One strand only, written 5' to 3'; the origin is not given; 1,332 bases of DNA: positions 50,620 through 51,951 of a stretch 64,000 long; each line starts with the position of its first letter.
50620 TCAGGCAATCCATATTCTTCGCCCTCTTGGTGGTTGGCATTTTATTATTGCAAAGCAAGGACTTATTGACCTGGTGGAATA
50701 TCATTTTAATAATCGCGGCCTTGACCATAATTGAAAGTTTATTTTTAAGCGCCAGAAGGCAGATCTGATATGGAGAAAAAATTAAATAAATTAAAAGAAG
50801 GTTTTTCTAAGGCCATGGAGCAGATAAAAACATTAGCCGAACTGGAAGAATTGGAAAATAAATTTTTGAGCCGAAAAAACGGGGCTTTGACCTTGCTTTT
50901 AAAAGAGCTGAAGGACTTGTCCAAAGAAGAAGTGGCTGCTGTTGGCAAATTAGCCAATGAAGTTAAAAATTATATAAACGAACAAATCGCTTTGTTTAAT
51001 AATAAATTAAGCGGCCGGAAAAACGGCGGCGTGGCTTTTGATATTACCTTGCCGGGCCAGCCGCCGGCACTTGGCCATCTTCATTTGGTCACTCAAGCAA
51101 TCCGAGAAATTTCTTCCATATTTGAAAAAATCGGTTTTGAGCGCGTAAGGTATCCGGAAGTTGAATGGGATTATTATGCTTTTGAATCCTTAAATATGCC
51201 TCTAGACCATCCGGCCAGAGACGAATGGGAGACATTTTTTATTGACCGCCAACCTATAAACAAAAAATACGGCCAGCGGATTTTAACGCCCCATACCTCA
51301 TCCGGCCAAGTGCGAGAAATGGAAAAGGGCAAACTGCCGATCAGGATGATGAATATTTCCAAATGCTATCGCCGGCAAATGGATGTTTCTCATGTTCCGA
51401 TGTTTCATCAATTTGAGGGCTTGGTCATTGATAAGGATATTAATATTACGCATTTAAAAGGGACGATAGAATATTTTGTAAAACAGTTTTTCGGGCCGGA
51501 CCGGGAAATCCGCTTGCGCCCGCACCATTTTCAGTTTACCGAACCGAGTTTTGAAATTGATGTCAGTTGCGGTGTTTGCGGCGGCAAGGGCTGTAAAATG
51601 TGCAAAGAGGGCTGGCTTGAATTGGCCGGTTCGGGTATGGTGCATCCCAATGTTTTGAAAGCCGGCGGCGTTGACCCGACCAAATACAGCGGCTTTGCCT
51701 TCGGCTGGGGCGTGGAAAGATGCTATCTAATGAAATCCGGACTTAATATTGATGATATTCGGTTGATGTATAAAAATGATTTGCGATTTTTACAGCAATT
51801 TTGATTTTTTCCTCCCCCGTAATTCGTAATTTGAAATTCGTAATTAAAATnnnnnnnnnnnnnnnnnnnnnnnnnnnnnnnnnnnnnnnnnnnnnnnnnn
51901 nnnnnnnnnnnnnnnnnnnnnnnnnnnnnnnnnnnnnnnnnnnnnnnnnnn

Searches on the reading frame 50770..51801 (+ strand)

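Call 98: search_protein_families(library=pfam, proteins=[window:50770-51801:+], max_evalue=0.0001)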
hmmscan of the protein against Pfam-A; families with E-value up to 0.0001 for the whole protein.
window:50770-51801:+ (344 aa): 2 families
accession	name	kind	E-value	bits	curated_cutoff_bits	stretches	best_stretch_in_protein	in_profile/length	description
PF01409.25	tRNA-synt_2d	-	3.2e-82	276.2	19.8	1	90-344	2-246/246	tRNA synthetases class II core domain (F)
PF02912.23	Phe_tRNA-synt_N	-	3.5e-12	46.6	22.3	1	20-77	1-57/69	Aminoacyl tRNA synthetase class II, N-terminal domain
